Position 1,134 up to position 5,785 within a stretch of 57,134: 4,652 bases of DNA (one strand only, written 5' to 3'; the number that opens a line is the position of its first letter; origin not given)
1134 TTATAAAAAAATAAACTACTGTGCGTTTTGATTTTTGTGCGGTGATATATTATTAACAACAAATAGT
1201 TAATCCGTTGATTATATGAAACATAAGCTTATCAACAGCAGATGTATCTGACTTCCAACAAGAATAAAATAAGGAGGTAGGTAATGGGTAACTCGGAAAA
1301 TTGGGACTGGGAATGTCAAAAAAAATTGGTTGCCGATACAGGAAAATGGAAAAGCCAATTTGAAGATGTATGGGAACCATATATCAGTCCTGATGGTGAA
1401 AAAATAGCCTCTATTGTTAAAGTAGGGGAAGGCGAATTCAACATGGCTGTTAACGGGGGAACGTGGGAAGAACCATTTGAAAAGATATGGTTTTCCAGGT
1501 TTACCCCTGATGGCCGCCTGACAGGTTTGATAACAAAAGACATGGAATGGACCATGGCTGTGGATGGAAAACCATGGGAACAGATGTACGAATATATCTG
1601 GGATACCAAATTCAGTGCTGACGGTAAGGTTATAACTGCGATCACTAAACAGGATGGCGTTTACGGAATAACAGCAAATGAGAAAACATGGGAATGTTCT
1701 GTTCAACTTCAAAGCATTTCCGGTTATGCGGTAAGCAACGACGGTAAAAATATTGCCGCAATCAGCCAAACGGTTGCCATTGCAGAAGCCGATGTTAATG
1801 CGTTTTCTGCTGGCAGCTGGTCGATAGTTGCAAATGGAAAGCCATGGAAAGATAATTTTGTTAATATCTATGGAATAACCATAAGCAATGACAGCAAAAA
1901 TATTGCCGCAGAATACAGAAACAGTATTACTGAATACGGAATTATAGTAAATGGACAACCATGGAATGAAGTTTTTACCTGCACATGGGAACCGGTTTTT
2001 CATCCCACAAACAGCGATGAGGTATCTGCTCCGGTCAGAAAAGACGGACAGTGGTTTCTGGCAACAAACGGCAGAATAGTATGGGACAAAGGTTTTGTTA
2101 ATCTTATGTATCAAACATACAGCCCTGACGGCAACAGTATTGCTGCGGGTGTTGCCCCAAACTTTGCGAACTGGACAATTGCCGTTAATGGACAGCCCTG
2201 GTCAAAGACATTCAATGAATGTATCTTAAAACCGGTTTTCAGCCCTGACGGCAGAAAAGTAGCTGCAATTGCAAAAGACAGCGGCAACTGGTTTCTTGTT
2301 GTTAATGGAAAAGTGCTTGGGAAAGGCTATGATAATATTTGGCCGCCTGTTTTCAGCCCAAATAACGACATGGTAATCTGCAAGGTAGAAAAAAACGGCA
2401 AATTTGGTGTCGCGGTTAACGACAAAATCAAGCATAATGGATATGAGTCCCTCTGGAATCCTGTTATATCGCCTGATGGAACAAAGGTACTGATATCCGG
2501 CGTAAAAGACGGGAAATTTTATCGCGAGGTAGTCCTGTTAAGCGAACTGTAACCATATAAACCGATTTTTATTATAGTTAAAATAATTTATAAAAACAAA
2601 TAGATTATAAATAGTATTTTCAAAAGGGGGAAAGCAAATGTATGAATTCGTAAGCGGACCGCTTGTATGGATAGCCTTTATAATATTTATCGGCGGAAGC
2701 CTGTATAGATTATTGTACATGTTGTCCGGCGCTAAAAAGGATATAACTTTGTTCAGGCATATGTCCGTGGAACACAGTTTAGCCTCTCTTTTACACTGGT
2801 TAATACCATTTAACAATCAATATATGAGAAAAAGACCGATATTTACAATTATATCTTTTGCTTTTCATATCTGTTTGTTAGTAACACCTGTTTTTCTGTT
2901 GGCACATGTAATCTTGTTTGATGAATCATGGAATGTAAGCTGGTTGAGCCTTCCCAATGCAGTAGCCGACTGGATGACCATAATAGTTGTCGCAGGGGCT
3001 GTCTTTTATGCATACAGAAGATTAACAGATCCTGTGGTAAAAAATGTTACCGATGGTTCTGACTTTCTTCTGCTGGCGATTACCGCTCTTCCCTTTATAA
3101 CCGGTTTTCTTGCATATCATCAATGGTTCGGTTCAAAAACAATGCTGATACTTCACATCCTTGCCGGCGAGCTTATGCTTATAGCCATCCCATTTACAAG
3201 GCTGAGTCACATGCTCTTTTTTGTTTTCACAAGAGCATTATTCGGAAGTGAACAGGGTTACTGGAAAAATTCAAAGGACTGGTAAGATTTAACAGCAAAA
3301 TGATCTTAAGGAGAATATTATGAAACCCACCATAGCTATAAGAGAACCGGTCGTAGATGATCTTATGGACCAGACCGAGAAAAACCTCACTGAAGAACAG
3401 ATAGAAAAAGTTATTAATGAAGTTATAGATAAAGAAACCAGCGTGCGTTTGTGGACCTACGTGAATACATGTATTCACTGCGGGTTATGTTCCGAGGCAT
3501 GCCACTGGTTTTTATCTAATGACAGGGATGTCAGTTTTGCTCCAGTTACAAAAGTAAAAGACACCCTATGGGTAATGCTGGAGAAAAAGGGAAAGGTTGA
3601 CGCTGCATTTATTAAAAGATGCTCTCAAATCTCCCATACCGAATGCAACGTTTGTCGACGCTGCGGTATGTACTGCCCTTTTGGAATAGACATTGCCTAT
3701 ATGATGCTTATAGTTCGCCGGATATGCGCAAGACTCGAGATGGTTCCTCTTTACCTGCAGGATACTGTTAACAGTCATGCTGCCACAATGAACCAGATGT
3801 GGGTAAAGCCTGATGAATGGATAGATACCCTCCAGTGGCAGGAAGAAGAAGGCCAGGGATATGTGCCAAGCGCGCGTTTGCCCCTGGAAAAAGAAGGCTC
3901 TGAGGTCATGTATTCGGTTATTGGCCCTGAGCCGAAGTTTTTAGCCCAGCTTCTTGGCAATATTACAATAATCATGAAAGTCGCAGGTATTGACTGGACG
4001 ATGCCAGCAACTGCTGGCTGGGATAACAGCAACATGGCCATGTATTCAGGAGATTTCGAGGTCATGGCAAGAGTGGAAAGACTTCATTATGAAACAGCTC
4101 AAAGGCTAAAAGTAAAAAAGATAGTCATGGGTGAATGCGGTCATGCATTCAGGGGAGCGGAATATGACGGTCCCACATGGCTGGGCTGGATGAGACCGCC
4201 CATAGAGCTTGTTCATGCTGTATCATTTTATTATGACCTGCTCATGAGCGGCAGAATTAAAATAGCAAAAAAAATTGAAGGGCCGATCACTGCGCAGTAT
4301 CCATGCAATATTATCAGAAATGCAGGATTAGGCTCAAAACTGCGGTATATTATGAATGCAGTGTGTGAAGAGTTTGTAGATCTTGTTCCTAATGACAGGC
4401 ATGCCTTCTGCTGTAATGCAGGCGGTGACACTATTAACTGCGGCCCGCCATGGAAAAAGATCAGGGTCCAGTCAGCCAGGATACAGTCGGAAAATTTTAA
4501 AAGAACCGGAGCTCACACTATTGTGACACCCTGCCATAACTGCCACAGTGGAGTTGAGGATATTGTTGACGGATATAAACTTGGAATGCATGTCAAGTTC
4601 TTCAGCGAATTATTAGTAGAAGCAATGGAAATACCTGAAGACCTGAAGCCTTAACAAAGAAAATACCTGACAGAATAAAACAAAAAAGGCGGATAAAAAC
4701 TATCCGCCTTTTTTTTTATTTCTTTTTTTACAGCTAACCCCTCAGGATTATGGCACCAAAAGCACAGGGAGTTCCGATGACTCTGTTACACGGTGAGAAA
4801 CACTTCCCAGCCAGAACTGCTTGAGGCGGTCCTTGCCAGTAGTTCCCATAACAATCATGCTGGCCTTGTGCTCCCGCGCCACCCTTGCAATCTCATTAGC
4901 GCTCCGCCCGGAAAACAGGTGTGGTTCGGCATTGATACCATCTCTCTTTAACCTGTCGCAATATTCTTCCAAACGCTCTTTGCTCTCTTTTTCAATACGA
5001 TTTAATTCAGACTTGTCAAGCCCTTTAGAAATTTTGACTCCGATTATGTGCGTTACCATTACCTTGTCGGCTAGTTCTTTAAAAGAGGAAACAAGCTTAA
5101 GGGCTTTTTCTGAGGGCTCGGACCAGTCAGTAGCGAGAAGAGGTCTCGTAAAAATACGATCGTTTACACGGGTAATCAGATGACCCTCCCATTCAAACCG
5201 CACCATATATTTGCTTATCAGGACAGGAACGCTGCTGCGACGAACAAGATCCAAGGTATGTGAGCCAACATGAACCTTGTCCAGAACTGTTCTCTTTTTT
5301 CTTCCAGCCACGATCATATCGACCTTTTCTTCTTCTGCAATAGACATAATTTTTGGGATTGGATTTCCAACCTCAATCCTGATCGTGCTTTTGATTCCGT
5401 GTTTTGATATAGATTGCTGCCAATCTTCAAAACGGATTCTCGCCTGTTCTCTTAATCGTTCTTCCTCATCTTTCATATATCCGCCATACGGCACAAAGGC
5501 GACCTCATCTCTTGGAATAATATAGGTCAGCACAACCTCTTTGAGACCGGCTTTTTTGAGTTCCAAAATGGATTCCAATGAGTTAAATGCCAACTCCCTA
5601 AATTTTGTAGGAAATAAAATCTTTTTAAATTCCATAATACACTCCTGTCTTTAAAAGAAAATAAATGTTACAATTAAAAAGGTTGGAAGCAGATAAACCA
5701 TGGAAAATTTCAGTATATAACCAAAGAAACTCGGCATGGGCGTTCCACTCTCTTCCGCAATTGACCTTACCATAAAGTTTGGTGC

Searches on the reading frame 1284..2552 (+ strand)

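Call 64: search_protein_families(library=pfam, proteins=[window:1284-2552:+], max_evalue=0.0001)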
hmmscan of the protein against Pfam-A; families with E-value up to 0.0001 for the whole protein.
window:1284-2552:+ (422 aa): 1 family
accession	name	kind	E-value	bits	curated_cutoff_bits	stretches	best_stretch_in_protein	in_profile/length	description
PF07676.18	PD40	-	4.4e-08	33.3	20.9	0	392-412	13-34/38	WD40-like Beta Propeller Repeat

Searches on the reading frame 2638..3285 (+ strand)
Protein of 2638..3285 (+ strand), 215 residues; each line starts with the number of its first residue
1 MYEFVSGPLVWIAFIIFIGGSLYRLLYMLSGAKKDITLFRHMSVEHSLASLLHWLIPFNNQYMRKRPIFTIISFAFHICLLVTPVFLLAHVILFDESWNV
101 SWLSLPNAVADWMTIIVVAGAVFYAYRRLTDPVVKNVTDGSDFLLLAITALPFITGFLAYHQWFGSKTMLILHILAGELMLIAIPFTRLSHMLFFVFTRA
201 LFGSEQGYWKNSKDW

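Call 64: search_protein_families(library=pfam, proteins=[window:2638-3285:+], max_evalue=0.0001)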
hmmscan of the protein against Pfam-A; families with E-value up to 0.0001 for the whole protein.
window:2638-3285:+ (215 aa): 1 family
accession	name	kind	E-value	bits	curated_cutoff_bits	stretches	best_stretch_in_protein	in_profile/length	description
PF02665.19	Nitrate_red_gam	-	2.1e-06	28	22.9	0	73-159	58-140/217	Nitrate reductase gamma subunit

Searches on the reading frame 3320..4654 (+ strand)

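Call 64: search_protein_families(library=pfam, proteins=[window:3320-4654:+], max_evalue=0.0001)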
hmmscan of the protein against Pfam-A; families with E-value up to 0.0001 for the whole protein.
window:3320-4654:+ (444 aa): 3 families
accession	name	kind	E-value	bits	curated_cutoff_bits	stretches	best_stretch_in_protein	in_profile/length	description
PF13183.11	Fer4_8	-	8.3e-09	36.3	27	1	48-123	2-68/68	4Fe-4S dicluster domain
PF02754.22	CCG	-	1.5e-06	28.7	20.6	1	324-410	2-82/85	Cysteine-rich domain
PF12838.12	Fer4_7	-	5.3e-05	24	27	1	50-123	1-52/52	4Fe-4S dicluster domain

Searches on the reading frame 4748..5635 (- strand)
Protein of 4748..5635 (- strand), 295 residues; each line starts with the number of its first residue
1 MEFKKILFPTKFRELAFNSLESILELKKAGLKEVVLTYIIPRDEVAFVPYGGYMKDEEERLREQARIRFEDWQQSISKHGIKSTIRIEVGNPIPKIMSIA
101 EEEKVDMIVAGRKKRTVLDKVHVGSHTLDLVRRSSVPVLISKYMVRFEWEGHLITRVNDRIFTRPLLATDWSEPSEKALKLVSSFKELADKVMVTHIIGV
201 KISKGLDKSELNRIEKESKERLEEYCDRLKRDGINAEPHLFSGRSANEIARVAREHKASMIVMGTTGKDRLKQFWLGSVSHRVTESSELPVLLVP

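Call 64: search_protein_families(library=pfam, proteins=[window:4748-5635:-], max_evalue=0.0001)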
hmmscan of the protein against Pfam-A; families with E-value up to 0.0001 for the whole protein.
window:4748-5635:- (295 aa): 1 family
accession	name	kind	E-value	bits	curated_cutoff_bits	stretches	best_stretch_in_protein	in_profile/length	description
PF00582.32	Usp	-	1.6e-43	149.1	24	2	166-295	6-141/141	Universal stress protein family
